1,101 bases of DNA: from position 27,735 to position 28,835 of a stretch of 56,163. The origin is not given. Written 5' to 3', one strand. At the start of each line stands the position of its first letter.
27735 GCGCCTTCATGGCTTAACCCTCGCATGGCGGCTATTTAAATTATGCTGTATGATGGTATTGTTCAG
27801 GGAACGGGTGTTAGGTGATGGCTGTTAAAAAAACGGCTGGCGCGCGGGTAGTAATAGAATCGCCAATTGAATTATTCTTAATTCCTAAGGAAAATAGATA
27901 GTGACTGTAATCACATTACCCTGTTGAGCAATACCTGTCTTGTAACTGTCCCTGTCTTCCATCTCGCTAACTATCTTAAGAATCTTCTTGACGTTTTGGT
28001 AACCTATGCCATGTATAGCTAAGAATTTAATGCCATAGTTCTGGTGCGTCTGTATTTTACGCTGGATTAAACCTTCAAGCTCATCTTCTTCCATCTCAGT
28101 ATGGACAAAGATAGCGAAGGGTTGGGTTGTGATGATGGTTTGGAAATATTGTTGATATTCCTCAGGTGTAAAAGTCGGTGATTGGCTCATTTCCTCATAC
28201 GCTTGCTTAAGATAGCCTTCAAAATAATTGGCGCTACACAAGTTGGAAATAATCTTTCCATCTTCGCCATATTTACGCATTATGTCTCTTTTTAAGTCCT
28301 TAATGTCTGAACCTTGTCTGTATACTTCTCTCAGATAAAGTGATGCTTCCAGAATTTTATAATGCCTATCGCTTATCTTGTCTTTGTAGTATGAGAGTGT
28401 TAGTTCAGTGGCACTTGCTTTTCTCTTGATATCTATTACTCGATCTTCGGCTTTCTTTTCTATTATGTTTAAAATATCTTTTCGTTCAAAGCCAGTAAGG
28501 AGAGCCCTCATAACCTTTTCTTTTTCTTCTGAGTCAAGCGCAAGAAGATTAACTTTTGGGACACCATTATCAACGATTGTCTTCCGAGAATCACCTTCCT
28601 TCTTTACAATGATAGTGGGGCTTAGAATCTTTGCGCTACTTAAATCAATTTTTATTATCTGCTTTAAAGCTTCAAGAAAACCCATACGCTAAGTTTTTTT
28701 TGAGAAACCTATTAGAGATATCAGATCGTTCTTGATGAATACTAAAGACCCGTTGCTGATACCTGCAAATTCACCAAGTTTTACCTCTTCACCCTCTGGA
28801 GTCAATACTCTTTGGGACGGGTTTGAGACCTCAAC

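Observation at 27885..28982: Low-GC two-gene cassette (77 aa + 266 aa with an Smr-like C-terminus) inserted between the minor-pilin operon and the major pilin gene. This is a candidate novel toxin-antitoxin or defence module.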

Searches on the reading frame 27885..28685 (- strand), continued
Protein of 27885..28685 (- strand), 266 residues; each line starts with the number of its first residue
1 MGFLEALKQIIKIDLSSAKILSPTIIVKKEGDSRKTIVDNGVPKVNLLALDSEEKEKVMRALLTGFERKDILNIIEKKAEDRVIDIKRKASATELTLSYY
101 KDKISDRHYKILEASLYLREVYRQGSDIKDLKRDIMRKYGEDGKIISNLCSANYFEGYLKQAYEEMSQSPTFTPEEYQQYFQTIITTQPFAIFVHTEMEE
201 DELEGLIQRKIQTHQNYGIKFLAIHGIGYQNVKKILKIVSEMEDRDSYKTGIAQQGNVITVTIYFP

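Call 37: search_protein_families(library=pfam, alignment_id=A4, max_evalue=0.00001)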
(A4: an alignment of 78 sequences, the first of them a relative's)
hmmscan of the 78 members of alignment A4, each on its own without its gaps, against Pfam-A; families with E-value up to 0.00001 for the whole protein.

A. member 1, L036:6515-7108:+ (198 aa): 1 family
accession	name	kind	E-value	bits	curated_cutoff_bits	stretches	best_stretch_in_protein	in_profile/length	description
PF00177.27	Ribosomal_S7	-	1.2e-38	132.4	24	1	40-198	11-148/148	Ribosomal protein S7p/S5e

B. families by the number of members that match (of 78 scanned): 100 families (the first 25 are shown)
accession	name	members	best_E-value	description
PF00009.33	GTP_EFTU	2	2.3e-55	Elongation factor Tu GTP binding domain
PF01609.27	DDE_Tnp_1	2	1.7e-22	Transposase DDE domain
PF03144.31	GTP_EFTU_D2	2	1e-19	Elongation factor Tu domain 2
PF00041.27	fn3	2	1.5e-16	Fibronectin type III domain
PF00156.33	Pribosyltran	2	6.1e-15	Phosphoribosyl transferase domain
PF16656.11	Pur_ac_phosph_N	2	2.9e-13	Purple acid Phosphatase, N-terminal domain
PF08423.17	Rad51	1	2.2e-98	Rad51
PF00580.27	UvrD-helicase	1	7.7e-88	UvrD/REP helicase N-terminal domain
PF13361.12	UvrD_C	1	7.7e-76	UvrD-like helicase C-terminal domain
PF01555.25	N6_N4_Mtase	1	6e-66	DNA methylase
PF03972.19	MmgE_PrpD_N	1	5.3e-65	MmgE/PrpD N-terminal domain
PF02737.24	3HCDH_N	1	1.8e-64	3-hydroxyacyl-CoA dehydrogenase, NAD binding domain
PF00291.31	PALP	1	1.8e-63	Pyridoxal-phosphate dependent enzyme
PF00817.25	IMS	1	1.8e-51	impB/mucB/samB family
PF13714.12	PEP_mutase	1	4.2e-48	Phosphoenolpyruvate phosphomutase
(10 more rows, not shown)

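Call 57: find_related_loci(query=A1, collection=viral_contigs, flank=10000)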
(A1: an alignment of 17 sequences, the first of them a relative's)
Query A1 (266 aa) in viral_contigs; peptide patterns used: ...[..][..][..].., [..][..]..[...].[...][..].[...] (x = any residue, [..] = any of these).
73 stretches matched a pattern, but none encodes a relative of the query by tblastn (E <= 1e-3).

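Call 70: find_encoding_contigs(protein=P0001, flank=10000, max_places=3)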
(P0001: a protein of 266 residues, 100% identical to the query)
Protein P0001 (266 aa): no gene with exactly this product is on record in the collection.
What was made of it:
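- Tried and rejected: The window's own contig could not be looked up (call 70), so the host organism stays unnamed.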

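Call 84: fold_search(model_id=the predicted structure, library=viral)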
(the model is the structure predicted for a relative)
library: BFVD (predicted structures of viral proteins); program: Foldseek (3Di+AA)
matches with E <= 10: 668; with E <= 0.001: 1
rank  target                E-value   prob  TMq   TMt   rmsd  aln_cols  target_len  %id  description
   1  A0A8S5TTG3            2.5e-04  0.99  0.25  0.20  19.6       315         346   10  Uncharacterized protein [Siphoviridae sp. ct5jB2]
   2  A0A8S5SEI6            2.5e-02  1.00  0.26  0.60   9.6       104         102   16  Uncharacterized protein [Siphoviridae sp. ctnpt50]
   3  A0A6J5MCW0            4.1e-02  1.00  0.23  0.45   7.1       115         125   13  Uncharacterized protein [uncultured Caudovirales phage]
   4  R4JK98                5.3e-02  0.99  0.22  0.41  11.7       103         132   12  Uncharacterized protein [Bacillus phage SIOphi]
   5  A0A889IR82            5.9e-02  0.97  0.20  0.43   5.1        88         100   12  (no name in the UniProt tables at hand)
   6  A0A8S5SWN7            6.2e-02  0.99  0.19  0.52  11.8       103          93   17  Uncharacterized protein [Siphoviridae sp. ctZHD14]
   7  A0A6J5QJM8            6.5e-02  1.00  0.21  0.39   4.7        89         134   13  SpoVS Stage V sporulation protein SpoVS [uncultured Caudovirales phage]
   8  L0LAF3                6.9e-02  1.00  0.21  0.56   3.1        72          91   11  Uncharacterized protein [Bacillus phage phiAGATE]
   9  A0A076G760            8.0e-02  0.99  0.20  0.45   3.8        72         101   11  Uncharacterized protein [Bacillus phage Bobb]
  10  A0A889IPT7            8.5e-02  0.99  0.22  0.51   3.3        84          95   13  (no name in the UniProt tables at hand)
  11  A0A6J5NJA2            8.5e-02  0.97  0.22  0.41   7.3       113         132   14  Uncharacterized protein [uncultured Caudovirales phage]
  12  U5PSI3                8.9e-02  0.99  0.22  0.56  11.4        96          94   12  Uncharacterized protein [Bacillus phage CampHawk]
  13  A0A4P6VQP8            8.9e-02  0.85  0.22  0.39  15.5       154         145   11  Uncharacterized protein [Mimivirus LCMiAC02]
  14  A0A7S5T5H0            9.4e-02  1.00  0.23  0.60   2.9        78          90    8  (no name in the UniProt tables at hand)
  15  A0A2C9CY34            9.4e-02  0.99  0.22  0.59  10.2        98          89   17  Uncharacterized protein [Yersinia phage fHe-Yen9-04]
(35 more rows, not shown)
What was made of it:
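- Small phage proteins with a SpoVS/Alba-like fold resemble the C-terminal domain (call 84).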

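Call 86: search_protein_families(library=padloc, alignment_id=A4, max_evalue=0.000001)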
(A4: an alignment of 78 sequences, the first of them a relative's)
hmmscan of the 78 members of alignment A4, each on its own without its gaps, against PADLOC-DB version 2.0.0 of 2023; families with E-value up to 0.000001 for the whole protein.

A. member 1, L036:6515-7108:+ (198 aa): 0 families

B. families by the number of members that match (of 78 scanned): 112 families (the first 25 are shown)
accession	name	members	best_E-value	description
PDLC04134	mad2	2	1.2e-13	mads_2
PDLC03216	MTase_II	1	7.9e-135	Type II methyltransferase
PDLC03738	oMTase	1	9.9e-126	orphan methyltransferase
PDLC03802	RTasHel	1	1e-120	DRT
PDLC04962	PDC-S22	1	9.3e-117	-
PDLC00114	GajB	1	9.7e-112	UrvD helicase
PDLC00132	GajB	1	5e-102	UrvD helicase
PDLC03371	MTase_II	1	1.3e-81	Type II methyltransferase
PDLC00117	GajB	1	1.2e-79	UrvD helicase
PDLC00103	GajB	1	4.7e-59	UrvD helicase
PDLC00121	GajB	1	1.6e-58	UrvD helicase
PDLC00127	GajB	1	2.2e-55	UrvD helicase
PDLC00123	GajB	1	3.7e-50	UrvD helicase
PDLC00119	GajB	1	6e-50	UrvD helicase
PDLC00107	GajB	1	5.8e-47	UrvD helicase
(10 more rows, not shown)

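Call 93: search_dna_similar(query=window:27885-28685:-, collection=plasmids, mode=protein, max_evalue=0.001, max_rows=10)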
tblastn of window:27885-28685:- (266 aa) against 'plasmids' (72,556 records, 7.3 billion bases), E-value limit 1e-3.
No match.

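Call 94: search_dna_similar(query=window:27885-28685:-, collection=phages, mode=protein, max_evalue=0.001, max_rows=10)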
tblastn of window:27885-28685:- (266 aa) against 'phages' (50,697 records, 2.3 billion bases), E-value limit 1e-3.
No match.
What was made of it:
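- No copy was found on known plasmids, phages or IMG/VR contigs (calls 57, 93, 94). No relative was found in IMG/VR, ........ phages or PLSDB plasmids (calls 57, 93, 94).
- Tried and rejected: No relatives were found in IMG/VR, PLSDB plasmids or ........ phages (calls 57, 93, 94).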

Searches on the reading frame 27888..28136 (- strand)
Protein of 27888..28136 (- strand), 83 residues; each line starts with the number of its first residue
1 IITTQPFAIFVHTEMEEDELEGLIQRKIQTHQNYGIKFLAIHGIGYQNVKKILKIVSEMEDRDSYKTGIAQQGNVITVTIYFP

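Call 41: search_solved_structures(query=A5, max_evalue=10, show_alignments=5)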
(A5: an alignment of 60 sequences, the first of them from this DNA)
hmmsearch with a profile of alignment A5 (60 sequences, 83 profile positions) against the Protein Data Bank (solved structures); distinct sequences matched with E-value up to 10: 8.
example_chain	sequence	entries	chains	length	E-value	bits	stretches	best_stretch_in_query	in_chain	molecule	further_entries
1dxy_A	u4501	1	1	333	0.06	16.7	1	29-50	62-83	D-2-HYDROXYISOCAPROATE DEHYDROGENASE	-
8etq_A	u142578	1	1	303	0.088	16.2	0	2-37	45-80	k-cTRP5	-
7c98_A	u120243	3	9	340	0.65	13.4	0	39-65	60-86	Meiotic recombination protein DMC1/LIM15 homolog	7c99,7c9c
8qqe_A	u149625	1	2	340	0.65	13.4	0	39-65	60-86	Meiotic recombination protein DMC1/LIM15 homolog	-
7cgy_A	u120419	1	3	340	0.66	13.4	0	39-65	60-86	Meiotic recombination protein DMC1/LIM15 homolog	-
2zjb_A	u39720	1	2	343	0.69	13.3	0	39-65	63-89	Meiotic recombination protein DMC1/LIM15 homolog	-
1v5w_A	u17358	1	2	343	0.69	13.3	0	39-65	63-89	Meiotic recombination protein DMC1/LIM15 homolog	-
3qwu_A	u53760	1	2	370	3.8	11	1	10-62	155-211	DNA ligase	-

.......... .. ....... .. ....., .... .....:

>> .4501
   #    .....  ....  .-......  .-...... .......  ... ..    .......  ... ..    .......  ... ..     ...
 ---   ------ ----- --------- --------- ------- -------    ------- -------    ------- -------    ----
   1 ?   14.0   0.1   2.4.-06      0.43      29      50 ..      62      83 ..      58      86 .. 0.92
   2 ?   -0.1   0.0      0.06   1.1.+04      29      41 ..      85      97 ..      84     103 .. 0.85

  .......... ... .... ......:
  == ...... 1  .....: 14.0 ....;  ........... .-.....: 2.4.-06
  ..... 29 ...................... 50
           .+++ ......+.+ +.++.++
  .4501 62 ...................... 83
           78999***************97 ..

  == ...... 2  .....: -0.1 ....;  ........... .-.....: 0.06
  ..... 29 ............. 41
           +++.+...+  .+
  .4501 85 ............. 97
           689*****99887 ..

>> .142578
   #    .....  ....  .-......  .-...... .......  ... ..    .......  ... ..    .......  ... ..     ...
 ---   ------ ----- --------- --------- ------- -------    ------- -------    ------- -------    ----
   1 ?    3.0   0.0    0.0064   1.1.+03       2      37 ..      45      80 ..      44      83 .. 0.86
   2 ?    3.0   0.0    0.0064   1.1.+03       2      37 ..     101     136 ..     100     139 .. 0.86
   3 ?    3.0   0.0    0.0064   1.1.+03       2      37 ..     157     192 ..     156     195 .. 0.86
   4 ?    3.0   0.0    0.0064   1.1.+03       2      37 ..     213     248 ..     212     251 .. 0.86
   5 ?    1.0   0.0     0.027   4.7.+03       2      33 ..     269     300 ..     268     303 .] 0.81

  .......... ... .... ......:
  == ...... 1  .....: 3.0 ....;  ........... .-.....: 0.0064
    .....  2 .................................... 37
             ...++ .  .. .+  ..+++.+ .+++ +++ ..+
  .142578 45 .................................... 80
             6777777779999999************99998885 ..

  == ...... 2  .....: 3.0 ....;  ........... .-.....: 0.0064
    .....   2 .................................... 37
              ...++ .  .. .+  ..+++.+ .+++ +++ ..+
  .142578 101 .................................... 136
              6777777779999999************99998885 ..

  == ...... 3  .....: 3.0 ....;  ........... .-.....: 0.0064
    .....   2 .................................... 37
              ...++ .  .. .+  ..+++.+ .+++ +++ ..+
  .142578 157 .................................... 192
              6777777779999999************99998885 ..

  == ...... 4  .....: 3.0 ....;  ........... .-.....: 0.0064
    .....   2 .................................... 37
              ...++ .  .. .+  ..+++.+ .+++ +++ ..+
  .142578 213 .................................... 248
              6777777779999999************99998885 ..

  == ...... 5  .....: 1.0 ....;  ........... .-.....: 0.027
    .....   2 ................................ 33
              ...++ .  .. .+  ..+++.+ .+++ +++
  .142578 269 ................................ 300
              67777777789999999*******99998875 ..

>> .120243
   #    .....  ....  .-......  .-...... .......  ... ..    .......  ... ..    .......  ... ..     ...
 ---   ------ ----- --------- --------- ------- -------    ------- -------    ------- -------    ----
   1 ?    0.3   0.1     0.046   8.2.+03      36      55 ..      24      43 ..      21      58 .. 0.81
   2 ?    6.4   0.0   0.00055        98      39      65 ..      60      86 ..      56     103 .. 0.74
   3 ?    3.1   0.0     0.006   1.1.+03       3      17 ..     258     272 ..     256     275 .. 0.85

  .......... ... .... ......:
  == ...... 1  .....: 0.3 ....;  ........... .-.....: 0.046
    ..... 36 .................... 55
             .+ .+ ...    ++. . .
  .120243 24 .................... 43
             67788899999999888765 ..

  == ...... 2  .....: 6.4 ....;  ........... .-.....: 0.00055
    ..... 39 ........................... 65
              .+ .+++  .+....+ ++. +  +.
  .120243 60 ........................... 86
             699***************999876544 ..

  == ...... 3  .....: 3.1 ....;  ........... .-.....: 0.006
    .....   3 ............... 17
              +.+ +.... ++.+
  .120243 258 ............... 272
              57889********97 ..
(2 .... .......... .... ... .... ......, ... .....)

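Call 42: search_protein_families(library=pfam, alignment_id=A5, max_evalue=10)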
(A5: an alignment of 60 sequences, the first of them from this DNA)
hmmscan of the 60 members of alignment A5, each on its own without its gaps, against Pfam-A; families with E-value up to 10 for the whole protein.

A. member 1, seq(83 aa): 1 family
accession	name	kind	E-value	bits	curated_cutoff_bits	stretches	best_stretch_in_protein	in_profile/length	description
PF03740.19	PdxJ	-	0.0013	18.3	24.5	1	3-55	151-202/234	Pyridoxal phosphate biosynthesis protein PdxJ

B. families by the number of members that match (of 60 scanned): 62 families (the first 25 are shown)
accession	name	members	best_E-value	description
PF12345.13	DUF3641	5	0.00057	Protein of unknown function (DUF3641)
PF01713.27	Smr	5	0.0007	Smr domain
PF03740.19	PdxJ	4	0.0013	Pyridoxal phosphate biosynthesis protein PdxJ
PF11348.13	DUF3150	3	0.024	Protein of unknown function (DUF3150)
PF06908.16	YpsA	2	0.00051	YspA SLOG family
PF04055.27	Radical_SAM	2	0.0017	Radical SAM superfamily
PF14226.12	DIOX_N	2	0.0069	non-haem dioxygenase in morphine synthesis N-terminal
PF14716.13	HHH_8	2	0.011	Helix-hairpin-helix domain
PF03599.22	CdhD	2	0.012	CO dehydrogenase/acetyl-CoA synthase delta subunit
PF09673.15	TrbC_Ftype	2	0.017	Type-F conjugative transfer system pilin assembly protein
PF14910.11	MMS22L_N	2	0.045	S-phase genomic integrity recombination mediator, N-terminal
PF18146.6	CinA_KH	2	0.071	Damage-inducible protein CinA KH domain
PF17021.10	Mei5_like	1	0.002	Putative double-strand recombination repair-like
PF11567.13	PfUIS3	1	0.0042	Plasmodium falciparum UIS3 membrane protein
PF16906.11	Ribosomal_L26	1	0.0074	Ribosomal proteins L26 eukaryotic, L24P archaeal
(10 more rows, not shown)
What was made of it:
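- On Smr domain (PF01713): Five of 60 members hit at E<=10 (call 42).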

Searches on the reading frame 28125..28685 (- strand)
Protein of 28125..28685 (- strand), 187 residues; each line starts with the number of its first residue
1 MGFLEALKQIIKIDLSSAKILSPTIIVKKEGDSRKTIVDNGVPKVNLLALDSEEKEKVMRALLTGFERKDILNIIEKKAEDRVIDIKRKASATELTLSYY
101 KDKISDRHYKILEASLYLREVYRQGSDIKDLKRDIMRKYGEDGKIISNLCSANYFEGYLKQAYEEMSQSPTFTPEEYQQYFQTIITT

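Call 68: search_protein_families(library=pfam, alignment_id=A7, max_evalue=10)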
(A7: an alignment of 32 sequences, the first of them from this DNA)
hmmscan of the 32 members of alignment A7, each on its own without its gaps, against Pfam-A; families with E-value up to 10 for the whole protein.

A. member 1, seq(187 aa): 1 family
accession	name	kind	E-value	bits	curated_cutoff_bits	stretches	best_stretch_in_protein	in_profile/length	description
PF24185.1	DUF7413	-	0.13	12.9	27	1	1-56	1-53/128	Domain of unknown function (DUF7413)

B. families by the number of members that match (of 32 scanned): 48 families (the first 25 are shown)
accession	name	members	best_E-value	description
PF01935.23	DUF87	3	0.001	Helicase HerA, central domain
PF12923.12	RRP7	1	0.0021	Ribosomal RNA-processing protein 7 (RRP7) C-terminal domain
PF09127.17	Leuk-A4-hydro_C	1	0.0079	Leukotriene A4 hydrolase, C-terminal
PF21977.1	DUF6926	1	0.011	Domain of unknown function (DUF6926)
PF20300.4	prok_STING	1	0.011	Prokaryotic STING domain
PF01877.22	RNA_binding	1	0.019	RNA binding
PF06292.23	MUN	1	0.019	MUN domain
PF17847.7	GlcV_C_terminal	1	0.022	Glucose ABC transporter C-terminal domain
PF02152.23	FolB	1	0.023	Dihydroneopterin aldolase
PF20881.2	G1_gp67_C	1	0.024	Phage G1 gp67, C-terminal domain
PF03200.22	Glyco_hydro_63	1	0.028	Glycosyl hydrolase family 63 C-terminal domain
PF07321.17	YscO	1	0.028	Type III secretion protein YscO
PF06148.17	COG2_N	1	0.043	COG2 N-terminal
PF25483.1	DUF7906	1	0.047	Domain of unknown function (DUF7906)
PF20862.2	DUF6843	1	0.048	Family of unknown function (DUF6843)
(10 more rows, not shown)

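Call 69: search_solved_structures(query=A7, max_evalue=10, show_alignments=3)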
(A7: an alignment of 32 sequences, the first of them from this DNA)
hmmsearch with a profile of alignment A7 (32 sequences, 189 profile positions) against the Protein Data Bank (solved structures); distinct sequences matched with E-value up to 10: 4.
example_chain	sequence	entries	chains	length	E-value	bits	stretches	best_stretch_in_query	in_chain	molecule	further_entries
3vuu_A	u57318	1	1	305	0.095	15.7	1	78-138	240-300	Erythrocyte membrane protein, putative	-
7yg2_M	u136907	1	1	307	0.095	15.7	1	78-138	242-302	DBLMSP2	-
3vuv_A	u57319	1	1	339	0.15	15.1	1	78-138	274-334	Erythrocyte membrane protein, putative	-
30jv_A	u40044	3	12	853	2.3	11.2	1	5-91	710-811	TnsA endonuclease N-terminal domain-containing protein,TnsB transposase | PseTnsAB artificial fusion protein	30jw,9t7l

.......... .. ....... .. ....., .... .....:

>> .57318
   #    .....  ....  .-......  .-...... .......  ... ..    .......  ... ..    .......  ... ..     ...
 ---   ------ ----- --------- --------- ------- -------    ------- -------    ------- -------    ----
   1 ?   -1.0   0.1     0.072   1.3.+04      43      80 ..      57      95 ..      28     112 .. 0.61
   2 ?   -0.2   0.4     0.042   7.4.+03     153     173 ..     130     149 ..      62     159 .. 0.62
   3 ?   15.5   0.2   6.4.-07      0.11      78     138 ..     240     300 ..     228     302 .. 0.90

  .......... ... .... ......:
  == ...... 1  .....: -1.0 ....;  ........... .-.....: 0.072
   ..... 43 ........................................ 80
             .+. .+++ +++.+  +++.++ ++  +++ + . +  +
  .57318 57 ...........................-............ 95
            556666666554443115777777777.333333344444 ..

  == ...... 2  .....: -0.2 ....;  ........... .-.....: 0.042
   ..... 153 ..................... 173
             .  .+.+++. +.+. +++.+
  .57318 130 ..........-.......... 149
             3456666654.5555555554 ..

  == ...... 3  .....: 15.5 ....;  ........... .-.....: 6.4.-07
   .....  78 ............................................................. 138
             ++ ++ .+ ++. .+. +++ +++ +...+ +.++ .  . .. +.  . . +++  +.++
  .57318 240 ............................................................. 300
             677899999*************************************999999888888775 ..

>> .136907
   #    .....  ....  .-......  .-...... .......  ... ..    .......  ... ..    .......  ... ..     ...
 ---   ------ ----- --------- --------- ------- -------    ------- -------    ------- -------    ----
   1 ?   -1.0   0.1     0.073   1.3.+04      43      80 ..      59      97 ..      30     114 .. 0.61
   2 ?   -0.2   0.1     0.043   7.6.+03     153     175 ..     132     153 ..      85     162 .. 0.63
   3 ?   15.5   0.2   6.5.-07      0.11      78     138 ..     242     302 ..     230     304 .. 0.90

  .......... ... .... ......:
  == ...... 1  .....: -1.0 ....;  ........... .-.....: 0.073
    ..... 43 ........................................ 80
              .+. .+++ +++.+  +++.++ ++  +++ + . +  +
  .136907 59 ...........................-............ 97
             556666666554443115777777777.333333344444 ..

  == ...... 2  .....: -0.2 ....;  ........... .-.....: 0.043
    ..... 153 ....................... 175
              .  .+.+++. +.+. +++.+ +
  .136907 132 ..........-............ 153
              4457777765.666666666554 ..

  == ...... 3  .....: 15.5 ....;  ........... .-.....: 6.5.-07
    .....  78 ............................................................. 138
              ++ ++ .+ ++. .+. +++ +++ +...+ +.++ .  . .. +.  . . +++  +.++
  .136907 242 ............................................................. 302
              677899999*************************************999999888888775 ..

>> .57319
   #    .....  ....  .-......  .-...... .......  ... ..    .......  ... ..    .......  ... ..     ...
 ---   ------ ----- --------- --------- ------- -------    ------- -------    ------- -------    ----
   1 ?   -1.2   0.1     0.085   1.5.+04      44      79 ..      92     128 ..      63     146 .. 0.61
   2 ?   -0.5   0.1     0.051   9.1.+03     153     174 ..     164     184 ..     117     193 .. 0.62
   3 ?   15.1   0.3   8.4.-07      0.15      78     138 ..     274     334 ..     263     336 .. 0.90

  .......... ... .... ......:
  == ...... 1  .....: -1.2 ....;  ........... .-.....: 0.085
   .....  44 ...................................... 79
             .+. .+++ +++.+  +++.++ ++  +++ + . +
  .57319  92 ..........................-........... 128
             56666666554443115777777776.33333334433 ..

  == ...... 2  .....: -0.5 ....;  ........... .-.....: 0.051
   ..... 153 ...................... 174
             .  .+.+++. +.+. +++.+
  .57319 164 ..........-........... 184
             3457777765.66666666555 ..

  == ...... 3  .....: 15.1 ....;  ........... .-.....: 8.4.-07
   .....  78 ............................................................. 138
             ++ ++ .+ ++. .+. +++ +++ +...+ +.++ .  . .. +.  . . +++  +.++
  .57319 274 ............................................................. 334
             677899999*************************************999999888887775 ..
